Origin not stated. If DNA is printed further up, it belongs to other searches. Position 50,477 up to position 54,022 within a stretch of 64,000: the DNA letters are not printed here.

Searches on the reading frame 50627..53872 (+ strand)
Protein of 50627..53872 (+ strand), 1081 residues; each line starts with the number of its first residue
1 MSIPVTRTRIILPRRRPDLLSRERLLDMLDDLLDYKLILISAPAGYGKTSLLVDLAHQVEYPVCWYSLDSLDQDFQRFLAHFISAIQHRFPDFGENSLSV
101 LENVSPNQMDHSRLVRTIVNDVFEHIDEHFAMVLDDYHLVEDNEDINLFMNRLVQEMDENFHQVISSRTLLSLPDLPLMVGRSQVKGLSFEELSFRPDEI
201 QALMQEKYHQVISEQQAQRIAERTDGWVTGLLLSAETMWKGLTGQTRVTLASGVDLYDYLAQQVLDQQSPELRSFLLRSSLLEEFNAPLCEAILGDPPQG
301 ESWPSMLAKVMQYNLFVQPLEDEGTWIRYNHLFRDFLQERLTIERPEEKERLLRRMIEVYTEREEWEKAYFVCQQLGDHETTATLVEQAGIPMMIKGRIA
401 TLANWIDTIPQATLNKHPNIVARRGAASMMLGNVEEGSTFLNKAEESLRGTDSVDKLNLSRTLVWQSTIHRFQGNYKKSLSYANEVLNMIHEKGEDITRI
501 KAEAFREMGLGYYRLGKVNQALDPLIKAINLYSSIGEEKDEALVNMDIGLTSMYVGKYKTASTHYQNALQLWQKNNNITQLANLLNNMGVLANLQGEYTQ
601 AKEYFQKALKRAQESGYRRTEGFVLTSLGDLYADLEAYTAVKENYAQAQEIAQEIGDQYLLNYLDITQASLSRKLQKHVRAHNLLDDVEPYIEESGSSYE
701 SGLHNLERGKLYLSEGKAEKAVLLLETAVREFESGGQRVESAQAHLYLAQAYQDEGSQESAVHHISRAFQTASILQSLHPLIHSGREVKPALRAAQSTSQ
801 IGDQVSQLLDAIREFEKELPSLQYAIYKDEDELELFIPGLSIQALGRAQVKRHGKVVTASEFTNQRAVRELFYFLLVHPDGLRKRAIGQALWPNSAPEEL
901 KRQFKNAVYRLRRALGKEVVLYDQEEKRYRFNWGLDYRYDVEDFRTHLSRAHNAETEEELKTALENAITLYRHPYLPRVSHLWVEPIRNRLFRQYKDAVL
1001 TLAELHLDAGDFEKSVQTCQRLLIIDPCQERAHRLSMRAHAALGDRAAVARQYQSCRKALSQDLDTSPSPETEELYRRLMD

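Call 47: search_protein_families(library=pfam, proteins=[window:50627-53872:+], max_evalue=0.001)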
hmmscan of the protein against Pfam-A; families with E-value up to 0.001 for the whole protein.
window:50627-53872:+ (1081 aa): 19 families
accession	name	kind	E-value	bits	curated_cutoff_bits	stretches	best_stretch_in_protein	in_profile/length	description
PF13424.12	TPR_12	-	3.8e-24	85.1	30.1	2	581-654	2-77/77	Tetratricopeptide repeat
PF03704.23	BTAD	-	2.2e-21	77.2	22.1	1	940-1079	2-145/146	Bacterial transcriptional activator domain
PF07719.23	TPR_2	-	1.8e-17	62.4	27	0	582-612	1-31/34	Tetratricopeptide repeat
PF00515.34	TPR_1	-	5.5e-17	61.2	27.8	1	582-612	1-31/34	Tetratricopeptide repeat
PF17874.7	TPR_MalT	-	9e-14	51.9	45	1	546-686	44-185/336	MalT-like TPR region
PF13428.12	TPR_14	-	8.7e-10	38.7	23.5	0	997-1035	2-40/44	Tetratricopeptide repeat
PF13181.12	TPR_8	-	1.7e-09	37.5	25.7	0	583-613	2-32/34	Tetratricopeptide repeat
PF14938.12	SNAP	-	1.3e-08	35.1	25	1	513-633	85-209/282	Soluble NSF attachment protein, SNAP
PF14559.12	TPR_19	-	2e-08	34.9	25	0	993-1035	22-64/68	Tetratricopeptide repeat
PF13432.12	TPR_16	-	2.2e-08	34.8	32.7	0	706-762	1-51/65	Tetratricopeptide repeat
PF13374.12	TPR_10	-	7.6e-06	26.2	27.5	0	582-614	2-34/42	Tetratricopeptide repeat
PF13174.12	TPR_6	-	9.1e-06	26.4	26.3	0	588-612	6-30/33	Tetratricopeptide repeat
PF24885.1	TPR_NPHP3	-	1.3e-05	25.1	100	1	482-609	78-210/239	Nephrocystin-3 TPR domain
PF10602.15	RPN7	-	5.7e-05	23.3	29.6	0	502-612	36-143/174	26S proteasome subunit RPN7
PF13191.12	AAA_16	-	0.0001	23.3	32.6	1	21-141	4-145/167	AAA ATPase domain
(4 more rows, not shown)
